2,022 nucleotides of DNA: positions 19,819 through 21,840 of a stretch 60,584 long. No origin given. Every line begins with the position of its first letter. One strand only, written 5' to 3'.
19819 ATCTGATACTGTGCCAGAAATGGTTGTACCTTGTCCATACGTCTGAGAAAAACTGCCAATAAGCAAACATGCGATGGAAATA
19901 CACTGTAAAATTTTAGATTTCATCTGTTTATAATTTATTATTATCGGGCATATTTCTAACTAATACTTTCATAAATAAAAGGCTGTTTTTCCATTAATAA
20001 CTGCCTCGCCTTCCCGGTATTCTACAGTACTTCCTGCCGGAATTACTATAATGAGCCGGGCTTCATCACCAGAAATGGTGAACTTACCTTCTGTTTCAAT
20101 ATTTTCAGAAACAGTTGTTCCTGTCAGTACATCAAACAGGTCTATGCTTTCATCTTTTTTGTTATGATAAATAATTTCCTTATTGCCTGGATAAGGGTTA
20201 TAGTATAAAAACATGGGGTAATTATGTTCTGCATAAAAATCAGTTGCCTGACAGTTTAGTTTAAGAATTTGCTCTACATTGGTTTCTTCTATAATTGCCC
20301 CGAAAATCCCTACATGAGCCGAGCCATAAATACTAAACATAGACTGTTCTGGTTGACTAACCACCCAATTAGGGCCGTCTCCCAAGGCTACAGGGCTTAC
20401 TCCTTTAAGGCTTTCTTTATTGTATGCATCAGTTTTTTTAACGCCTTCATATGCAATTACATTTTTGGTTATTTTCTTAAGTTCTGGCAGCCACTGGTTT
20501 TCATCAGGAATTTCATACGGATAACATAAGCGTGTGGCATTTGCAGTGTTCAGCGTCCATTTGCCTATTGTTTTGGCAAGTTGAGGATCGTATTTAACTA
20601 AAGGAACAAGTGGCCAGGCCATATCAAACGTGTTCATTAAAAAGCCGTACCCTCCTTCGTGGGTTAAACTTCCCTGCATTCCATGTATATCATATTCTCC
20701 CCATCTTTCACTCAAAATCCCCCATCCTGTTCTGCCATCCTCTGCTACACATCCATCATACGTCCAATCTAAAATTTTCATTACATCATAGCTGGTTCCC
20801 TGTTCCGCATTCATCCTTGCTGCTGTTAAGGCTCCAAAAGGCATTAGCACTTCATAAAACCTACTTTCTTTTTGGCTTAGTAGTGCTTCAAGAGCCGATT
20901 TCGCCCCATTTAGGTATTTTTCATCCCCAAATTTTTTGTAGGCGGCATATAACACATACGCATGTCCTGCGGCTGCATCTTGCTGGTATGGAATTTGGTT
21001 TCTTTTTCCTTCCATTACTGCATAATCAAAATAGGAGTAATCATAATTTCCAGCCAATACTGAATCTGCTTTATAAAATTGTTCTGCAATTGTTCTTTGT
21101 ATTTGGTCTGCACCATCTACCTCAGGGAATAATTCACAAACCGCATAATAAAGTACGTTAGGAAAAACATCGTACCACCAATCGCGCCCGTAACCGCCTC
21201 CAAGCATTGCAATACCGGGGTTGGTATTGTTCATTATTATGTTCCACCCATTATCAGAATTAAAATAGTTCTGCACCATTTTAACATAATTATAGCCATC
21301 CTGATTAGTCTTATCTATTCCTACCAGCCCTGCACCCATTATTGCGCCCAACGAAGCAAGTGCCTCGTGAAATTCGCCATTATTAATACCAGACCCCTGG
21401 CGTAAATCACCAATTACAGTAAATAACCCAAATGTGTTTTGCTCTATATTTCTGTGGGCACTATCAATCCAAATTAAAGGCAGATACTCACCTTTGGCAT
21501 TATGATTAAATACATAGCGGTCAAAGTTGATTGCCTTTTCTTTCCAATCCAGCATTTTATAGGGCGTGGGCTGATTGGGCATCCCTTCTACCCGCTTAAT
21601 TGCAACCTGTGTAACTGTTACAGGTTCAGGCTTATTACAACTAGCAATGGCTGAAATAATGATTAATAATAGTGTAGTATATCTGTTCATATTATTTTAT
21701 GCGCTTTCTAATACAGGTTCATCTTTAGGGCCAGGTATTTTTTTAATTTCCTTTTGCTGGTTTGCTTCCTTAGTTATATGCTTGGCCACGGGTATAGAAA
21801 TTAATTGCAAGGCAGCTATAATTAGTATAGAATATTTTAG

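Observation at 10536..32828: A ~21.9-kb PUL-bearing segment is bracketed by 216-bp direct repeats that duplicate a tail-to-tail gene junction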

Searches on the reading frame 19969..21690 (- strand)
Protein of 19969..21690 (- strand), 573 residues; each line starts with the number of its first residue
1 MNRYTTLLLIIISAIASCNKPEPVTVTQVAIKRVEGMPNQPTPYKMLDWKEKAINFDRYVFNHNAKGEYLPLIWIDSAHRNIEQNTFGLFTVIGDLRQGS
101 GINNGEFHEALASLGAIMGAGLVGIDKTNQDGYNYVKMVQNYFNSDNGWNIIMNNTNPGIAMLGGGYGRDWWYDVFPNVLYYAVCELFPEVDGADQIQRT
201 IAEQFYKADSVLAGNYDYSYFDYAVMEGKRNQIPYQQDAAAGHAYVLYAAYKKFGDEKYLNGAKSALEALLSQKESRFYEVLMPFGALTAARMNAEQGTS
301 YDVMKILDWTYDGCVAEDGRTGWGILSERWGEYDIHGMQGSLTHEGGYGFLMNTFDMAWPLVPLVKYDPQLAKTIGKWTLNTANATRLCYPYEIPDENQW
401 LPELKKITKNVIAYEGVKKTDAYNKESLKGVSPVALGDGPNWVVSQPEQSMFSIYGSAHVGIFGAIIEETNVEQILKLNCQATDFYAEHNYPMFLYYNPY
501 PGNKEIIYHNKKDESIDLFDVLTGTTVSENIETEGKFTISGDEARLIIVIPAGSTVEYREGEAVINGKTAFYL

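Call 4: search_protein_families(library=pfam, proteins=[window:19969-21690:-])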
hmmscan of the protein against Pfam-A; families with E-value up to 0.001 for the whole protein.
window:19969-21690:- (573 aa): 1 family
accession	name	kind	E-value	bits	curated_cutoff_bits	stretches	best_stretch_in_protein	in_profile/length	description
PF06662.19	C5-epim_C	-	0.00074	19.5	23.3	0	220-273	10-64/188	D-glucuronyl C5-epimerase C-terminus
